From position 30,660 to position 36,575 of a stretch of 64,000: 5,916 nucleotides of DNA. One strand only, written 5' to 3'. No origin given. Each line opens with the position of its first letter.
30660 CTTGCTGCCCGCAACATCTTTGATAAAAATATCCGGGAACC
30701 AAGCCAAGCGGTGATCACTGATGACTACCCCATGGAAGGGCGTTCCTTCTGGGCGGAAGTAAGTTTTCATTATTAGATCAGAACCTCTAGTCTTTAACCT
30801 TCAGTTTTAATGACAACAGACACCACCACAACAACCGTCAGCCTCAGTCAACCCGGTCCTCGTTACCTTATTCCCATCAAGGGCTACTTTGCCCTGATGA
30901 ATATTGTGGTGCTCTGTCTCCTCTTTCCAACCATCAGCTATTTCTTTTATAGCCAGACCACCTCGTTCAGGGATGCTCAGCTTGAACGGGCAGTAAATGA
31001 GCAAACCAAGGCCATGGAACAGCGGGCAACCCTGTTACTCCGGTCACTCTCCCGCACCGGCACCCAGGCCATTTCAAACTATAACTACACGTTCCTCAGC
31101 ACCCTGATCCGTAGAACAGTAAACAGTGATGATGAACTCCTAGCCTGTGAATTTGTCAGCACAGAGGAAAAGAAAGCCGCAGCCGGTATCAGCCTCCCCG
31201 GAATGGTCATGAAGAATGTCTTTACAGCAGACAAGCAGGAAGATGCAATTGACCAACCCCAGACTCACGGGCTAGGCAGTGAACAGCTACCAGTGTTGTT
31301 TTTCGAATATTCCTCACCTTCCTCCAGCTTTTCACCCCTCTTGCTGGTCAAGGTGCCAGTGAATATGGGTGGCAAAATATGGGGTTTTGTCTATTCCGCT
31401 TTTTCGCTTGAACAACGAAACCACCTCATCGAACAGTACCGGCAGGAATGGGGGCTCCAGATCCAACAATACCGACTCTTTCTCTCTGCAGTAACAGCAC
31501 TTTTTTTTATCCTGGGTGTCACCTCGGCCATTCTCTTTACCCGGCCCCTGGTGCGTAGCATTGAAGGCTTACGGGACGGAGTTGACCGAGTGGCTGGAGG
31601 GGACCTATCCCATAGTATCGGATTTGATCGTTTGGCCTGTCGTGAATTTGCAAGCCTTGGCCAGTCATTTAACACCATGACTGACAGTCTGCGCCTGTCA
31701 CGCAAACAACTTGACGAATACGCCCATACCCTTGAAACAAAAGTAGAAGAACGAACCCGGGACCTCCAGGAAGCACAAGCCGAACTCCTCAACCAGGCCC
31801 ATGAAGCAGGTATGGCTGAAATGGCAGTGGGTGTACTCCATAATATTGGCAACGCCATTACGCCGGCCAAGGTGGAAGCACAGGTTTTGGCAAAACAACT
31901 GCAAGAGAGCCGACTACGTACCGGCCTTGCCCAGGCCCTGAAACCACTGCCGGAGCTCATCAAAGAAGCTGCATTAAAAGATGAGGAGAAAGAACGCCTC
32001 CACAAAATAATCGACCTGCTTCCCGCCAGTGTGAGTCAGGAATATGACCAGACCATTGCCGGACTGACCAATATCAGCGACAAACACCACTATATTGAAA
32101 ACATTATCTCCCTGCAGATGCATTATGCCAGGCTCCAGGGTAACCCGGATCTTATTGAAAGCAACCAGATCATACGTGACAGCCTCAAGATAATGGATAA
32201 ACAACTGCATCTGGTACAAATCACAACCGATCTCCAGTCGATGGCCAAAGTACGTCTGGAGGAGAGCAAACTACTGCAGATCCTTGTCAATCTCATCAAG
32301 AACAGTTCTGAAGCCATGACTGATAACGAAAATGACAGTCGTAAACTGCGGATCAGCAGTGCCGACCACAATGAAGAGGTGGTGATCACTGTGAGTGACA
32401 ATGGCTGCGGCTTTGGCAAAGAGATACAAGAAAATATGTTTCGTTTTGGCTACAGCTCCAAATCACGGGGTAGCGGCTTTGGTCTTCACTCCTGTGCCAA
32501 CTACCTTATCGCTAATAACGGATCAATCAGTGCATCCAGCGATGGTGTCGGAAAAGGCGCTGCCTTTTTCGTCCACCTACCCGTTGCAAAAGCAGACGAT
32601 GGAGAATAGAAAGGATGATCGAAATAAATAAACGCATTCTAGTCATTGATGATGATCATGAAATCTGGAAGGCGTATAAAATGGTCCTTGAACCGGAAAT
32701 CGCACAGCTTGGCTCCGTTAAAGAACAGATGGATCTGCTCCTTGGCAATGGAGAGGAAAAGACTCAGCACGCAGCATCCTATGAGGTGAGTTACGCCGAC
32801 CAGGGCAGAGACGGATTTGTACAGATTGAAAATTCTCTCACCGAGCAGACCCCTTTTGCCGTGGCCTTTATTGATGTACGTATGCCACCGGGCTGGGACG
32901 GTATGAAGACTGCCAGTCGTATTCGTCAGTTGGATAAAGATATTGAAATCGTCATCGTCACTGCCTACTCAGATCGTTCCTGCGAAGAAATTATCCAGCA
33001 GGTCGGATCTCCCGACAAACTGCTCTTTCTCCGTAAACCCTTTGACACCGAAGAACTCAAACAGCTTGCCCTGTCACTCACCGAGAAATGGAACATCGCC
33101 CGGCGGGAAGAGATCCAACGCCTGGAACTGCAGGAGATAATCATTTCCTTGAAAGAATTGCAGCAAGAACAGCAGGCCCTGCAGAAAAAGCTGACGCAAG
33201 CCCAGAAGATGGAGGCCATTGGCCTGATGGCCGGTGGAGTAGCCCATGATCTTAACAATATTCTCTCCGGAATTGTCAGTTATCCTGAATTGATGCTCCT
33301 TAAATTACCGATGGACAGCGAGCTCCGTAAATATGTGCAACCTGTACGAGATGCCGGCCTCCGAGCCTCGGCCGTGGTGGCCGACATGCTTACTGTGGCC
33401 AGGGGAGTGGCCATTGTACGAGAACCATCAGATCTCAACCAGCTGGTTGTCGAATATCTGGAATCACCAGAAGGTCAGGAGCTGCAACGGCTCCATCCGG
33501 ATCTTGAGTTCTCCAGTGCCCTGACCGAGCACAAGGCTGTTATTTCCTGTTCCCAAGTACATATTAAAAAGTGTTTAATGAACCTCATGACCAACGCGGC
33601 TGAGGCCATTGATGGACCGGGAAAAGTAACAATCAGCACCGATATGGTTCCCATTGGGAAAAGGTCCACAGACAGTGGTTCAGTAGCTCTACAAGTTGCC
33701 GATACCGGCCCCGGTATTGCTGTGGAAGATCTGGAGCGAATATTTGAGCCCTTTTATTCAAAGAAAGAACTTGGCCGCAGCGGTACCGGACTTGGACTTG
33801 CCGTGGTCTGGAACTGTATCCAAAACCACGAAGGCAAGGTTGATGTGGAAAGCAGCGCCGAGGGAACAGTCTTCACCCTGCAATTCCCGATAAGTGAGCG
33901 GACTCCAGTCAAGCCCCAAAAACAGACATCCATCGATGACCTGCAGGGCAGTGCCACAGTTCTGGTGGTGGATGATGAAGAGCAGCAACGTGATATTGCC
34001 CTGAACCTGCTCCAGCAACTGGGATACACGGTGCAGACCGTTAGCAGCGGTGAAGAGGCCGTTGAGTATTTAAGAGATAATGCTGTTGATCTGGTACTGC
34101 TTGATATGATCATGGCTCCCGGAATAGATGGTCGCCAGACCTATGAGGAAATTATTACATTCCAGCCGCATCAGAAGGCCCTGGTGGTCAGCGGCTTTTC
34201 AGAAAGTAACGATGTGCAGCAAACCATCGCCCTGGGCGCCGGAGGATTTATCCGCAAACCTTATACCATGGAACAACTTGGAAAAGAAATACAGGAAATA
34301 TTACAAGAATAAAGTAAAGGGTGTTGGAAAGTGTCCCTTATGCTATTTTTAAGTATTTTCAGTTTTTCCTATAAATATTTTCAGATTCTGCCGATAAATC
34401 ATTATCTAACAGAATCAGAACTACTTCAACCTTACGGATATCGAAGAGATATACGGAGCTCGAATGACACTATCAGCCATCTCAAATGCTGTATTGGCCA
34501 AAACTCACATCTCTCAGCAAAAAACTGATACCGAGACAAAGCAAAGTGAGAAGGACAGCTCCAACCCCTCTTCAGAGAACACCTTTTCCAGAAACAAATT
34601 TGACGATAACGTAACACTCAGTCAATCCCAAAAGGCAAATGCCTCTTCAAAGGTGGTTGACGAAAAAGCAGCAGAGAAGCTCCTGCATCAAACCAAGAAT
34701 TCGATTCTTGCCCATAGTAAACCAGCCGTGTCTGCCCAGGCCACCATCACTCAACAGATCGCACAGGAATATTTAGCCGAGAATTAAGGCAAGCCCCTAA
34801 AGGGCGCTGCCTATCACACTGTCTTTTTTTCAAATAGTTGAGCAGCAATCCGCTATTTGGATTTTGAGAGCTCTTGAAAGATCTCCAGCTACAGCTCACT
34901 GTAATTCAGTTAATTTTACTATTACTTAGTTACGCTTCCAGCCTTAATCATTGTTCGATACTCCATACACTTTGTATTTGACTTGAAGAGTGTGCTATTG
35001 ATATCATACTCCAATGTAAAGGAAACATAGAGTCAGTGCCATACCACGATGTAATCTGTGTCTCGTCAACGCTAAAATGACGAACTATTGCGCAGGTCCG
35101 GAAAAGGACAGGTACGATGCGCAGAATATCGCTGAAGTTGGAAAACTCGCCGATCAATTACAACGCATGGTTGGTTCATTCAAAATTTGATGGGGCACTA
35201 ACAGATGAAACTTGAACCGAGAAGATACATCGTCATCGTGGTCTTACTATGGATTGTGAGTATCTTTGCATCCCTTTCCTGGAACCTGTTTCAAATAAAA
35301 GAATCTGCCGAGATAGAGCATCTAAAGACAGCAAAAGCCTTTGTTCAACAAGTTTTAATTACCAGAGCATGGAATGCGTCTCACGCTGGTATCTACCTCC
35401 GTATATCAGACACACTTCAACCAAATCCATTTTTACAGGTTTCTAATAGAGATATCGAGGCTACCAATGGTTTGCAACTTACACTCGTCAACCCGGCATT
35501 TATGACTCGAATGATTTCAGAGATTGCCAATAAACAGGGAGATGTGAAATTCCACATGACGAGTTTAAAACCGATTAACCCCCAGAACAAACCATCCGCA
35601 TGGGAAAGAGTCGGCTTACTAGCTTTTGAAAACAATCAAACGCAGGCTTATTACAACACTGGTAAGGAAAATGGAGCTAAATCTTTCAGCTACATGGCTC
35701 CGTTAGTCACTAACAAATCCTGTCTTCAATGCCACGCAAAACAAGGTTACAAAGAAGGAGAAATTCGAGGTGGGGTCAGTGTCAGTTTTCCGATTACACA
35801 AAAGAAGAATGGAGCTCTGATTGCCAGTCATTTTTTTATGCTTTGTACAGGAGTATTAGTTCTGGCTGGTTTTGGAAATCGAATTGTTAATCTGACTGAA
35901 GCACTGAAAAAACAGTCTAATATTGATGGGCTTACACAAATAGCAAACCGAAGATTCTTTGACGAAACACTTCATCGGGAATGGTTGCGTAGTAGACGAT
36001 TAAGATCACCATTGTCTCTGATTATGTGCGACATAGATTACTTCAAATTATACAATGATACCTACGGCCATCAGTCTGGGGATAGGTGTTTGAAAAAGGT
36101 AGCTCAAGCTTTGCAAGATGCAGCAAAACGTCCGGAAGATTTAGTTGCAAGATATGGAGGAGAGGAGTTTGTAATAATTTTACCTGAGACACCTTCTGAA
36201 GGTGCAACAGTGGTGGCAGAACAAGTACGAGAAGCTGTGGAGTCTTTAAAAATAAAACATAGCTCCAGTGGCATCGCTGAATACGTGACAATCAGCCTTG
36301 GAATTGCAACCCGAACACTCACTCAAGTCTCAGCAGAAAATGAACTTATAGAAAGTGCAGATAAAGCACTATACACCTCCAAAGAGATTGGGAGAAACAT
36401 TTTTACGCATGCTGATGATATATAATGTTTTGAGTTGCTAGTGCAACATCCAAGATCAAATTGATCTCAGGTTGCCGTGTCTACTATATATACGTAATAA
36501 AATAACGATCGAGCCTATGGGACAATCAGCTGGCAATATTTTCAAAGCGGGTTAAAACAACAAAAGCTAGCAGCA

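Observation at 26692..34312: Candidate envelope-spanning sensing system: two orphan binding proteins, a TonB-dependent receptor and a two-kinase phosphorelay in one operon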

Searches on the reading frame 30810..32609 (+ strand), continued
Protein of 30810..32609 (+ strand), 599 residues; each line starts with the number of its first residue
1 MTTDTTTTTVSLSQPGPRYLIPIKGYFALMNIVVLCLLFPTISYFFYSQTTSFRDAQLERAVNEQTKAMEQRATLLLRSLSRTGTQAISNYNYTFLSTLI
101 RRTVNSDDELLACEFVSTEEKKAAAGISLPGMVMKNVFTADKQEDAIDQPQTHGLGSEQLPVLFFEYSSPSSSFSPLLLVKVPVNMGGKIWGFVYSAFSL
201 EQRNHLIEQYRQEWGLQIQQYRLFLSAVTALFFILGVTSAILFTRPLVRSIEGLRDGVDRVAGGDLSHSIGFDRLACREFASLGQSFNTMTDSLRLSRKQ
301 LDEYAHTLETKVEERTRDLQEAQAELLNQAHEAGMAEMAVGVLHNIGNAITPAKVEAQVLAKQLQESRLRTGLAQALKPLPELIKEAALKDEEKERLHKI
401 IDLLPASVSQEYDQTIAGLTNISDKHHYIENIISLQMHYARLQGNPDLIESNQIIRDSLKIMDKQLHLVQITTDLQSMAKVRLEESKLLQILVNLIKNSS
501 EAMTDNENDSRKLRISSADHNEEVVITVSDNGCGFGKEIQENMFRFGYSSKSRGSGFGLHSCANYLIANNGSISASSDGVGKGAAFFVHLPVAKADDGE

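Call 76: search_protein_families(library=pfam, proteins=[L089:13800-14978:+, L035:15206-16525:+, L034:11606-12622:-, L040:2258-3343:+, L021:14953-16767:-, L085:5030-6322:+, L085:13745-15202:-], max_evalue=0.01)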
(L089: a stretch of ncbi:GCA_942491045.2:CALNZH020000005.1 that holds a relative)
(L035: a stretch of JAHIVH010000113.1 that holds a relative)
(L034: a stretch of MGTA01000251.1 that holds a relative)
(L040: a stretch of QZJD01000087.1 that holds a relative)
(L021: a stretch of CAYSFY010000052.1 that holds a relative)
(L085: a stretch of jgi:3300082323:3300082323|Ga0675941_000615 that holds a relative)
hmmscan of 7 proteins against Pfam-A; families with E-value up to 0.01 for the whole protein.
L089:13800-14978:+ (392 aa): 2 families
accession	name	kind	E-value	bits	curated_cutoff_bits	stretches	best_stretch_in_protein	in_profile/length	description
PF00668.25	Condensation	-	3.8e-05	23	30.6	1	39-204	97-266/456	Condensation domain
PF16911.10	PapA_C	-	0.0029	17.5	30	0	178-223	20-66/203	Phthiocerol/phthiodiolone dimycocerosyl transferase C-terminus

L035:15206-16525:+ (439 aa): 2 families
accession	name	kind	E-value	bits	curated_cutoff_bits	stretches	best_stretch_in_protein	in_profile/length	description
PF16911.10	PapA_C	-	2.4e-05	24.3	30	1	231-301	21-93/203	Phthiocerol/phthiodiolone dimycocerosyl transferase C-terminus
PF00668.25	Condensation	-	0.0032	16.7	30.6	0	211-326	221-332/456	Condensation domain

L034:11606-12622:- (338 aa): 5 families
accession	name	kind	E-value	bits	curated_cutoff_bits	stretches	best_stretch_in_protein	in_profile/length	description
PF08541.16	ACP_syn_III_C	-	1.6e-24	86.3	26.6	1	247-336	1-90/90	3-Oxoacyl-[acyl-carrier-protein (ACP)] synthase III C terminal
PF08545.16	ACP_syn_III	-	3.2e-15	56.2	24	1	109-184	3-80/80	3-Oxoacyl-[acyl-carrier-protein (ACP)] synthase III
PF00108.29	Thiolase_N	-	0.00032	20.6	26.4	1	53-133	24-105/260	Thiolase, N-terminal domain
PF12244.13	DUF3606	-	0.00088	19.5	24.3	0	270-294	21-45/54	Protein of unknown function (DUF3606)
PF07451.17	SpoVAD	-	0.0094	15.2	22.1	0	54-145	53-138/329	Stage V sporulation protein AD (SpoVAD)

L040:2258-3343:+ (361 aa): 5 families
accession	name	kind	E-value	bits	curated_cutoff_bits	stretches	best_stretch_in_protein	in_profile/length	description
PF00891.24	Methyltransf_2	-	2.5e-37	128.7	22.3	1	140-340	6-209/210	O-methyltransferase domain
PF08100.18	Dimerisation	-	9e-16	57.9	25.6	1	32-112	7-92/93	O-methyltransferase dimerisation domain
PF13489.12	Methyltransf_23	-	5.7e-05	23.3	27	1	190-344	20-163/164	Methyltransferase domain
PF17782.7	DprA_WH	-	0.0021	18.5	22.9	1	51-85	13-47/61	DprA winged helix domain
PF13649.12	Methyltransf_25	-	0.0029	18.7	27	1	197-291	2-97/97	Methyltransferase domain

L021:14953-16767:- (604 aa): 1 family
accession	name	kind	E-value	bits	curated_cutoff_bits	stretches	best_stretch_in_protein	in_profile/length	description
PF10101.14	DUF2339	-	3.6e-07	29.8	33.6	1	85-426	7-343/659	Predicted membrane protein (DUF2339)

L085:5030-6322:+ (430 aa): 1 family
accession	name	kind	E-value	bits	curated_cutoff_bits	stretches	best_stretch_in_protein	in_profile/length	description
PF00285.26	Citrate_synt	-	1.1e-06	28.4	27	1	102-258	188-344/357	Citrate synthase, C-terminal domain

L085:13745-15202:- (485 aa): 1 family
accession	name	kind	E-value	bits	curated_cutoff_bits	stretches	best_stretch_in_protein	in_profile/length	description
PF02120.21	Flg_hook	-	0.0068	16.6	29.8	0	390-435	6-51/85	Flagellar hook-length control protein FliK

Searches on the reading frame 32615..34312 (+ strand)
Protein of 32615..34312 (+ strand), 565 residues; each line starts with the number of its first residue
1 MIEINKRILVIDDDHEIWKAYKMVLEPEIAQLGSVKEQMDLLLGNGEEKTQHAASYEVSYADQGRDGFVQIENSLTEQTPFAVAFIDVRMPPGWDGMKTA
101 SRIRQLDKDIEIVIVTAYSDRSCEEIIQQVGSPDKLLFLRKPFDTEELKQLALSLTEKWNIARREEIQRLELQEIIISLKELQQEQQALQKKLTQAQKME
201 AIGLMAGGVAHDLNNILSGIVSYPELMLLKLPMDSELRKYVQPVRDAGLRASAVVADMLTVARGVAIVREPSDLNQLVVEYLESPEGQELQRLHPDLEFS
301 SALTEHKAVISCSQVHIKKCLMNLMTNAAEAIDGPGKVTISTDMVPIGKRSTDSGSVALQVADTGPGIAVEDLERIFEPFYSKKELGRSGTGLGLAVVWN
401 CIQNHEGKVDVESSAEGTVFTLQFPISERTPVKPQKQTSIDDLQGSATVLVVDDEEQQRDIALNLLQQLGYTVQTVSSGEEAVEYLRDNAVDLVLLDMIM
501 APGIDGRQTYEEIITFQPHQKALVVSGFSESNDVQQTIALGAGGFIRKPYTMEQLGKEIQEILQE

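Call 3: search_protein_families(library=pfam, proteins=[window:32615-34312:+], max_evalue=0.01)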
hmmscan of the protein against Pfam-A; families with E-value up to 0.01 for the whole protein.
window:32615-34312:+ (565 aa): 4 families
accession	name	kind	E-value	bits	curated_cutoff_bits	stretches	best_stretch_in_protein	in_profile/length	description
PF00072.30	Response_reg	-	2.4e-37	127.9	30.2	2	449-559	1-110/111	Response regulator receiver domain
PF02518.31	HATPase_c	-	5.8e-22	78.7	26.4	1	314-426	3-109/111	Histidine kinase-, DNA gyrase B-, and HSP90-like ATPase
PF00512.31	HisKA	-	1.7e-07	31.6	26.9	1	204-263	4-62/66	His Kinase A (phospho-acceptor) domain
PF23198.2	PDE8A_N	-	6.5e-07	29.8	29.6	1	449-547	13-113/147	PDE8A-like, N-terminal domain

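Call 4: search_protein_families(library=ncbifam, proteins=[window:32615-34312:+], max_evalue=0.01)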
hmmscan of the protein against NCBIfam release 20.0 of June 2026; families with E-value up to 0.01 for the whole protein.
window:32615-34312:+ (565 aa): 158 families (the best 25 are shown)
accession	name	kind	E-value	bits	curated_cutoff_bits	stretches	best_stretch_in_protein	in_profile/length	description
NF010411.0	PRK13837.1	equivalog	3.3e-67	227.2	647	1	177-564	425-813/828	two-component system VirA-like sensor kinase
NF010076.0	PRK13557.1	subfamily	5.4e-65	219.8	631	2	190-564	151-534/540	histidine kinase famiy protein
NF046020.1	HisKinCckABruc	equivalog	1.3e-62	211.9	1000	1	183-564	461-868/868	cell cycle histidine kinase CckA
NF046026.1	HisKinCckACaul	equivalog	6.2e-61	206.4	1000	1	185-564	285-677/678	cell cycle histidine kinase CckA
TIGR02956.1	TMAO_torS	equivalog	9.9e-44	149.7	676.5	1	212-564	474-821/967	TMAO reductase system sensor histidine kinase/response regulator TorS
NF008468.0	PRK11360.1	equivalog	7.1e-42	143.6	646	1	178-429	373-611/616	two-component system sensor histidine kinase AtoS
NF052574.1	HisKinEspCMyxo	equivalog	8.6e-39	133.3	1200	1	185-563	400-783/785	serine histidine kinase EspC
NF011874.0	PRK15347.1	equivalog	2e-37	128.7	852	3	448-560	692-807/921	two component system sensor kinase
NF007688.0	PRK10364.1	equivalog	1.1e-35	123.3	479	1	181-428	219-453/460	two-component system sensor histidine kinase ZraS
NF052573.1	HisKinEspAMyxo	equivalog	3.1e-34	118.1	1400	1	184-525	366-710/755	serine histidine kinase EspA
NF008302.0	PRK11091.1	equivalog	1e-32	113.3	838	1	190-563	273-643/779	aerobic respiration two-component sensor histidine kinase ArcB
NF047466.1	hybrid_RR_LvrB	exception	9.1e-31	107.3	500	1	179-426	129-376/377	hybrid histidine kinase/response regulator LvrB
NF041947.1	LuxQ_Vibrio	equivalog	2.8e-29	101.6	1200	1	299-515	571-790/843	quorum-sensing autoinducer 2 sensor kinase/phosphatase LuxQ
NF041832.1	near_NosP_CTERM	subfamily_domain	3.5e-29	102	400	1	296-560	100-367/370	NahK/ErcS family hybrid sensor histidine kinase/response regulator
NF008543.0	PRK11466.1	equivalog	1.5e-28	99.2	982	1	165-564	416-799/914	TMAO reductase system sensor histidine kinase/response regulator TorS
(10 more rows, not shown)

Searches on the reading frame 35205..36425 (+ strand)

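Call 3: search_protein_families(library=pfam, proteins=[window:35205-36425:+], max_evalue=0.01)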
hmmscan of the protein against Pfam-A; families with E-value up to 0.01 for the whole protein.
window:35205-36425:+ (406 aa): 3 families
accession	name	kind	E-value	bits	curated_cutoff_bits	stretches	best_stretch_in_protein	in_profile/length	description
PF00990.26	GGDEF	-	1.5e-53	181.3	23.8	1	239-398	2-160/161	Diguanylate cyclase, GGDEF domain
PF11845.13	Tll0287-like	-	2.1e-23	83.8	24.1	1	33-196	2-144/144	Tll0287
PF17853.6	GGDEF_2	-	0.0045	17.7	24.5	1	276-351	29-87/116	GGDEF-like domain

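Call 4: search_protein_families(library=ncbifam, proteins=[window:35205-36425:+], max_evalue=0.01)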
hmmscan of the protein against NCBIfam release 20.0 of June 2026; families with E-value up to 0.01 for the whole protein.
window:35205-36425:+ (406 aa): 21 families
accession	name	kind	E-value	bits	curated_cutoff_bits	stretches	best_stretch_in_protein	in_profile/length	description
TIGR00254.1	GGDEF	domain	3.3e-52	176.6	37.4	1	234-401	1-165/168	diguanylate cyclase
NF038266.1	diguan_SiaD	equivalog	1.9e-45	155.2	290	1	226-398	82-250/252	biofilm regulation diguanylate cyclase SiaD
NF007135.0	PRK09581.1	equivalog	1.2e-44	152.9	474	1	237-399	291-451/457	PleD family two-component system response regulator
NF047654.1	DiguCycDgcRLepto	equivalog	1.4e-43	148.9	500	1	226-398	121-291/295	diguanylate cyclase DgcR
NF007380.0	PRK09894.1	equivalog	7.6e-42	143.7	256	1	232-402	123-286/296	diguanylate cyclase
NF041606.1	dguan_cyc_DgcA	equivalog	1.2e-41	142.8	370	1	233-401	173-337/340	diguanylate cyclase DgcA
NF007423.1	PRK09966.1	equivalog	7.6e-33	113.9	325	1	231-393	232-390/390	diguanylate cyclase DgcN/YfiN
NF051473.1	DigCycDgcsShew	equivalog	1.7e-32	113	400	1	232-401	129-289/291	diguanylate cyclase DgcS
NF007599.0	PRK10245.1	equivalog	1.1e-30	106.4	402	1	232-398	204-365/371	diguanylate cyclase AdrA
NF011955.1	PRK15426.1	equivalog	2.8e-29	101.7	408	1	211-402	371-560/564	cellulose biosynthesis regulator diguanylate cyclase DgcQ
NF007298.0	PRK09776.1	equivalog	1.2e-26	92.9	1135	1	231-399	677-841/1111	diguanylate cyclase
NF047872.1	GGDEF_GdpS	equivalog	5.6e-25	88.3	400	1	225-398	174-345/355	GGDEF domain-containing protein GdpS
NF045675.1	PhdiestaseDibA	equivalog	1.1e-23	83.4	980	1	232-400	197-361/623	phosphodiesterase DibA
NF007474.0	PRK10060.1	equivalog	1.1e-22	80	782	1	210-401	214-393/663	cyclic di-GMP phosphodiesterase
NF040885.1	diguan_DgcJ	equivalog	1e-19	70.7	500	1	210-394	315-487/493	diguanylate cyclase DgcJ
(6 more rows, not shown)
